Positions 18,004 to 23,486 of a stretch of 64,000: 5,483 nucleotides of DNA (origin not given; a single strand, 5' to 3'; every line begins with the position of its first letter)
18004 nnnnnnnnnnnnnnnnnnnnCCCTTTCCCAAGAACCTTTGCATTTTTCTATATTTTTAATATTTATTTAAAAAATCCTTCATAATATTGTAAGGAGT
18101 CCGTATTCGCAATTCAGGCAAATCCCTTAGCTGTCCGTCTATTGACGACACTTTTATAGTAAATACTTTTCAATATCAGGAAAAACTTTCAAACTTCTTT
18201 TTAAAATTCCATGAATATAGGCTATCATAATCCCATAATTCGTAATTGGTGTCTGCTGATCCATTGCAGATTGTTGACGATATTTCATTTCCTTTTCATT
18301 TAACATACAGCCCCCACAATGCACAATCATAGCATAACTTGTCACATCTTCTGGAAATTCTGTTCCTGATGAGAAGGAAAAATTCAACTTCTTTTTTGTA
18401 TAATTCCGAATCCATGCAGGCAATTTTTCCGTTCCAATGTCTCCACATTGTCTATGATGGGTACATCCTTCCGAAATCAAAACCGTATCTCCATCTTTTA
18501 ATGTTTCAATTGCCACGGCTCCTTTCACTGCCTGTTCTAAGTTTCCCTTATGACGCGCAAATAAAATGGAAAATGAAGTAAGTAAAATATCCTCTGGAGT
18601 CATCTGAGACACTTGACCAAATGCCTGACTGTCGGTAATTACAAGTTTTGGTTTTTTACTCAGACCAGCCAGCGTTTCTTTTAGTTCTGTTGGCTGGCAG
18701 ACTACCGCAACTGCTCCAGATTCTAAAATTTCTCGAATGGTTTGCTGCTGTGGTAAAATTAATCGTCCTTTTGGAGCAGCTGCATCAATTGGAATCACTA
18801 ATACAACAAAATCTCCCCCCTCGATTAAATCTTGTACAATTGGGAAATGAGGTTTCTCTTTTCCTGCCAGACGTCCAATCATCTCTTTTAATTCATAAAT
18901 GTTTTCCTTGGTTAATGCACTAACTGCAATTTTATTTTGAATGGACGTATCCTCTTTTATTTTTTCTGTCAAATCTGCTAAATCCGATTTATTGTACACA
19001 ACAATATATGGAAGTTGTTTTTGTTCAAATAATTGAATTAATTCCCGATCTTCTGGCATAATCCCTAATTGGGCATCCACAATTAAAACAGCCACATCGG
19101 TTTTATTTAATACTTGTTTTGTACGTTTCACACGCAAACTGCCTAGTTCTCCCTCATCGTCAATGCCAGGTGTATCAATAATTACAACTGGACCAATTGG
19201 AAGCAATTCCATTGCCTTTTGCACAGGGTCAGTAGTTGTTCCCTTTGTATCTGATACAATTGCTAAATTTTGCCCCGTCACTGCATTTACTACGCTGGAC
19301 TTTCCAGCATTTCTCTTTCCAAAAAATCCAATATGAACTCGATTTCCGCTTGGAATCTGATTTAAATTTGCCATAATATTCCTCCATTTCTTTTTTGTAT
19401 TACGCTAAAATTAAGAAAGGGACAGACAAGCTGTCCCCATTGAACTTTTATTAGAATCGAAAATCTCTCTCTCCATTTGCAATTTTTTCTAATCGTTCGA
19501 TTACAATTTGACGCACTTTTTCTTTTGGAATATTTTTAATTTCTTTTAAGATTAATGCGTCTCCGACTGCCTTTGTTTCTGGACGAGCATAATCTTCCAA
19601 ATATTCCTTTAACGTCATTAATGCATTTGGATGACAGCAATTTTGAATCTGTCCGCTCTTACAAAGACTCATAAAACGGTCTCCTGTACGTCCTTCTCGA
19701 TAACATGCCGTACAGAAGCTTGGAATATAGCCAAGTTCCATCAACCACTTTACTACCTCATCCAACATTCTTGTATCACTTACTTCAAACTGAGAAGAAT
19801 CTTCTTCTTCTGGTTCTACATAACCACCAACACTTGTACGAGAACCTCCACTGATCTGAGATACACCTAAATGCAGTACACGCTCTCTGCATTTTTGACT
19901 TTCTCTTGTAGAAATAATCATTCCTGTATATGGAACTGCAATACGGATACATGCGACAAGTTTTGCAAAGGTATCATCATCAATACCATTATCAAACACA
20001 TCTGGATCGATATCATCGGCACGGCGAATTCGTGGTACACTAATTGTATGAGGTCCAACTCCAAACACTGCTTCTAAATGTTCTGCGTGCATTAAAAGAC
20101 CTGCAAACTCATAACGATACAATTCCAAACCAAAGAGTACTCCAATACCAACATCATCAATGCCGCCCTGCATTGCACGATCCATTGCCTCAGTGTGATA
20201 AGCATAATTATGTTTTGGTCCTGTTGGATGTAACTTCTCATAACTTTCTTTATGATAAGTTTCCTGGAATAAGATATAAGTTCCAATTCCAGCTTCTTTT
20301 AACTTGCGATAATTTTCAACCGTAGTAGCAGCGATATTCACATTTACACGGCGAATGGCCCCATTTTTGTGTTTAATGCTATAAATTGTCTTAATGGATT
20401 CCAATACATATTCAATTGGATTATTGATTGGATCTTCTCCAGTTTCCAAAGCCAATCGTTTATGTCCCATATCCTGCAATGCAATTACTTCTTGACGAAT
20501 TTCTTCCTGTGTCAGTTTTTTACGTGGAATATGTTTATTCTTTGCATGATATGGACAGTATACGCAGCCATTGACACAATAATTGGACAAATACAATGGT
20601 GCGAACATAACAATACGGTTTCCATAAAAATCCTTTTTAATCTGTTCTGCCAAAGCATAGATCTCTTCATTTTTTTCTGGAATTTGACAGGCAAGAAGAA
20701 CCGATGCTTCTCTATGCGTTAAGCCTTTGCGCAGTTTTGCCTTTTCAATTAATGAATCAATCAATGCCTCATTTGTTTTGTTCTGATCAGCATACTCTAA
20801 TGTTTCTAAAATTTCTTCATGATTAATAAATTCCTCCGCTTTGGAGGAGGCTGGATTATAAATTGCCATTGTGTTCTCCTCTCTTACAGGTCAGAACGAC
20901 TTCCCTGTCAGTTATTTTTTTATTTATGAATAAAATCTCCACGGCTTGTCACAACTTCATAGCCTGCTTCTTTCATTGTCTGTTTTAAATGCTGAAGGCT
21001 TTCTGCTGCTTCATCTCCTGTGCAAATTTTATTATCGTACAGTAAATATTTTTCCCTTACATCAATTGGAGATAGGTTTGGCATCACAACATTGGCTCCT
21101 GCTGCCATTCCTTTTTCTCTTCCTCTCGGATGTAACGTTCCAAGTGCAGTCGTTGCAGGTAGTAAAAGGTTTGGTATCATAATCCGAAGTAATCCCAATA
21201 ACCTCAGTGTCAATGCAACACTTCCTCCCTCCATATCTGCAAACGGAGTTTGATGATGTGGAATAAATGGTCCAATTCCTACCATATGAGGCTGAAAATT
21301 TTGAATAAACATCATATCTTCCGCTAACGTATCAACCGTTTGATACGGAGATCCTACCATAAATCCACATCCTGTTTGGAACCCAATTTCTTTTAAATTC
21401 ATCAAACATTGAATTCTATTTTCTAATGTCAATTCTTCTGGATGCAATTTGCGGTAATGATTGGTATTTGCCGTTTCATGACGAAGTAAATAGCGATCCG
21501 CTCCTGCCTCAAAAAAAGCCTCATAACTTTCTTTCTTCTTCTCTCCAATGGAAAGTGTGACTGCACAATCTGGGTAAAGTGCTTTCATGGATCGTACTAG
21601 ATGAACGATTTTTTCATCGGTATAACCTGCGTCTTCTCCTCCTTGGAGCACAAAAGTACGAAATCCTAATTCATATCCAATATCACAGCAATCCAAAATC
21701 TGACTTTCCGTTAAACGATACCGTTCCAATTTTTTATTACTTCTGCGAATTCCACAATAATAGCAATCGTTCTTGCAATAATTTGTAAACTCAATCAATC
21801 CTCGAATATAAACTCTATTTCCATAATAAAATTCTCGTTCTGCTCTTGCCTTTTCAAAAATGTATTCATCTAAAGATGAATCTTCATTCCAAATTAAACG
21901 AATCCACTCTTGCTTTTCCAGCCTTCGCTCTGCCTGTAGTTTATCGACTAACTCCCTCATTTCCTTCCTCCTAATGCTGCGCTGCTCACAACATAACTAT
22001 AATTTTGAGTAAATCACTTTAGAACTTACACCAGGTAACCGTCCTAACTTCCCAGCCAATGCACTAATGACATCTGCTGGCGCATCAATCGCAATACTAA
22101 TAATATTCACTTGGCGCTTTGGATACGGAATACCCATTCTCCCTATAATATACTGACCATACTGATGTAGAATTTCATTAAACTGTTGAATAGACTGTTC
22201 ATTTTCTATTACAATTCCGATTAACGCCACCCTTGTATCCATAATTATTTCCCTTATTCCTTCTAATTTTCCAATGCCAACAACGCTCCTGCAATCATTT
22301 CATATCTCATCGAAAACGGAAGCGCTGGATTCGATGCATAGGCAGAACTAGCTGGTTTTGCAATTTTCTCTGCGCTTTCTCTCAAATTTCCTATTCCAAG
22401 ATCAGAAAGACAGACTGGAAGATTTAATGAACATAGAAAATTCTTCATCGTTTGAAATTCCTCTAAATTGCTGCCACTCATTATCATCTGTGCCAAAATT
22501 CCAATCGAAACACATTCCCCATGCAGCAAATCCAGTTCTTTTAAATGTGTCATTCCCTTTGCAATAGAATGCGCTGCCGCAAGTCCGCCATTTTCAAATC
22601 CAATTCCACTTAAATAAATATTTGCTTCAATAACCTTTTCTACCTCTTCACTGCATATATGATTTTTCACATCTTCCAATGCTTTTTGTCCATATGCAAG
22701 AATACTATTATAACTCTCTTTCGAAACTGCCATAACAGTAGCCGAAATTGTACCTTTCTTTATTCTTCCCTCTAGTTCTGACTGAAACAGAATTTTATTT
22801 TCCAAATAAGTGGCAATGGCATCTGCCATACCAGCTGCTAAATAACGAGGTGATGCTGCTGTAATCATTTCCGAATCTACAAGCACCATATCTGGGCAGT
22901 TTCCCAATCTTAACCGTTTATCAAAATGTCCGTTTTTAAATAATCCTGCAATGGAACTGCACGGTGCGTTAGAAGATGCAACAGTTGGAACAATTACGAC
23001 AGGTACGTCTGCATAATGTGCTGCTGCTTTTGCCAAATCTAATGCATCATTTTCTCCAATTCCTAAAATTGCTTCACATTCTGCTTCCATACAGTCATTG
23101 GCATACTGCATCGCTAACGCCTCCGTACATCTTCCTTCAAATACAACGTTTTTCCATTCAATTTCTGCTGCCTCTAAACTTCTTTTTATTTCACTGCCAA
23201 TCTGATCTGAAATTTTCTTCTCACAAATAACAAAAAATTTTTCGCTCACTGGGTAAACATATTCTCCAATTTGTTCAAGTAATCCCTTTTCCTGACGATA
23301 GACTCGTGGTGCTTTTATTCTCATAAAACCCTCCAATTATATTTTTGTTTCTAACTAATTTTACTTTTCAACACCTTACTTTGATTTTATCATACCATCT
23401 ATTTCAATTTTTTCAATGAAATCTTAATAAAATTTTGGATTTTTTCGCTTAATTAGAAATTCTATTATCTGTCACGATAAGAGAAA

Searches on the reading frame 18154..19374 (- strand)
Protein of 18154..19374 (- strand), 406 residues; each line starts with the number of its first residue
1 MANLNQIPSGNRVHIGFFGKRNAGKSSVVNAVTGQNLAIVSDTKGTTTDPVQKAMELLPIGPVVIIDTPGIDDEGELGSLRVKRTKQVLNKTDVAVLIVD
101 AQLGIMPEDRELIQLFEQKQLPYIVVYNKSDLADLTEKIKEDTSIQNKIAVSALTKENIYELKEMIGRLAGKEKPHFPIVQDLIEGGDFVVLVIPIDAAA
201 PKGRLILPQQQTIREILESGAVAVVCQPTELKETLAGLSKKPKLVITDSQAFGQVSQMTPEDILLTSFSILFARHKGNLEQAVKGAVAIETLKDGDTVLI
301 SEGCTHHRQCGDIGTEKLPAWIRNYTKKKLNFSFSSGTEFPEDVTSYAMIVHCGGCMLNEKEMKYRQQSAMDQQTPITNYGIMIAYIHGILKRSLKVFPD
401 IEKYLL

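Call 36: search_protein_families(library=pfam, proteins=[window:18154-19374:-], max_evalue=0.00001)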
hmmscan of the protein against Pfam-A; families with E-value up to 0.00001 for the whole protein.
window:18154-19374:- (406 aa): 7 families
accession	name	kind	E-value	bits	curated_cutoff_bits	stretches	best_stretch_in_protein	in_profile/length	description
PF18133.7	HydF_tetramer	-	9e-48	161.4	22.6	1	281-397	2-118/118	Hydrogen maturase F tetramerization domain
PF18128.7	HydF_dimer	-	8.4e-41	138.5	23.4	1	179-277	1-99/99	Hydrogen maturase F dimerization domain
PF01926.29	MMR_HSR1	-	1.2e-23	83.9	21.9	1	15-129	2-113/113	50S ribosome-binding GTPase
PF00009.33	GTP_EFTU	-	2e-11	44.2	26.5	1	64-166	72-182/188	Elongation factor Tu GTP binding domain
PF00350.29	Dynamin_N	-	3.4e-10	40.7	27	0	63-129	103-167/168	Dynamin family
PF02421.24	FeoB_N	-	5.6e-08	32.9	27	1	14-163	2-153/156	Ferrous iron transport protein B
PF03193.22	RsgA_GTPase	-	3e-06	27.6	30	0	17-72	111-169/174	RsgA GTPase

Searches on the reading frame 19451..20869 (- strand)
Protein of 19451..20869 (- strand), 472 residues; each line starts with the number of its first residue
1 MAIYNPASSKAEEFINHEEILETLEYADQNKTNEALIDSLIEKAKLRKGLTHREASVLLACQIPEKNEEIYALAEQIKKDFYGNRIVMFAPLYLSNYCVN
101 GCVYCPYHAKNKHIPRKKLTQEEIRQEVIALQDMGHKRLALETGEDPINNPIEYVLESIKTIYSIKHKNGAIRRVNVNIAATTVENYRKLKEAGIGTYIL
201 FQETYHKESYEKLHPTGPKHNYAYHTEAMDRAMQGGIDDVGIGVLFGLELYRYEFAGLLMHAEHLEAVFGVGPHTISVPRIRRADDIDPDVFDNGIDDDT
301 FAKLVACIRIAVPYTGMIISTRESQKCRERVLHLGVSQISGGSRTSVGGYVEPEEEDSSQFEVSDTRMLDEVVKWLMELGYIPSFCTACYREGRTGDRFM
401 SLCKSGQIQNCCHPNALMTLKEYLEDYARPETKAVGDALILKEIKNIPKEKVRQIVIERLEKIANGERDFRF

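Call 36: search_protein_families(library=pfam, proteins=[window:19451-20869:-], max_evalue=0.00001)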
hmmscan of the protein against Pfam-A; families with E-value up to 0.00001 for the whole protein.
window:19451-20869:- (472 aa): 2 families
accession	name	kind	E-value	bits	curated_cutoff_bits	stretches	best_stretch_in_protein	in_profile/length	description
PF06968.18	BATS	-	3.2e-18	66.1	22.2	1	277-381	1-87/88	Biotin and Thiamin Synthesis associated domain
PF04055.27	Radical_SAM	-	4.9e-17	63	29.5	1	94-245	3-149/166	Radical SAM superfamily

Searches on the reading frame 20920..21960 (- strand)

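Call 36: search_protein_families(library=pfam, proteins=[window:20920-21960:-], max_evalue=0.00001)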
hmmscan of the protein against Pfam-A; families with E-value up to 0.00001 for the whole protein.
window:20920-21960:- (346 aa): 1 family
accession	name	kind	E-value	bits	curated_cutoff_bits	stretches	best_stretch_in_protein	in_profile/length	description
PF04055.27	Radical_SAM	-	1.7e-16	61.3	29.5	1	56-218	1-165/166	Radical SAM superfamily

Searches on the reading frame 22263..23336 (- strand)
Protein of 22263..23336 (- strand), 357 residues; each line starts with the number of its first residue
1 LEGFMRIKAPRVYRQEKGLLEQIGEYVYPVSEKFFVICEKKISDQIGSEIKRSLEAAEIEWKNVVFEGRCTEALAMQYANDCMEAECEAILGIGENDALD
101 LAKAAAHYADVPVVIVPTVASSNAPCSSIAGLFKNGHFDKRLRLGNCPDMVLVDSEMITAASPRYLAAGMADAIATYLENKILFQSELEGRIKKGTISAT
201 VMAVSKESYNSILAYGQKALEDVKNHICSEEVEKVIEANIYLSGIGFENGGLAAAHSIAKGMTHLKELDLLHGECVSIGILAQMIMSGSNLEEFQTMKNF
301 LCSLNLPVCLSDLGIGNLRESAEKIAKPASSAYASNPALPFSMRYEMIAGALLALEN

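Call 36: search_protein_families(library=pfam, proteins=[window:22263-23336:-], max_evalue=0.00001)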
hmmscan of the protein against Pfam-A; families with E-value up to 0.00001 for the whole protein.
window:22263-23336:- (357 aa): 2 families
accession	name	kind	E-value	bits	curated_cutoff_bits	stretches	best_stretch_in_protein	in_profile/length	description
PF00465.25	Fe-ADH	-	3.7e-19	69.4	31.3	1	10-154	1-167/168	Iron-containing alcohol dehydrogenase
PF13685.12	Fe-ADH_2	-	3.1e-17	63.4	28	1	17-161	4-148/149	Iron-containing alcohol dehydrogenase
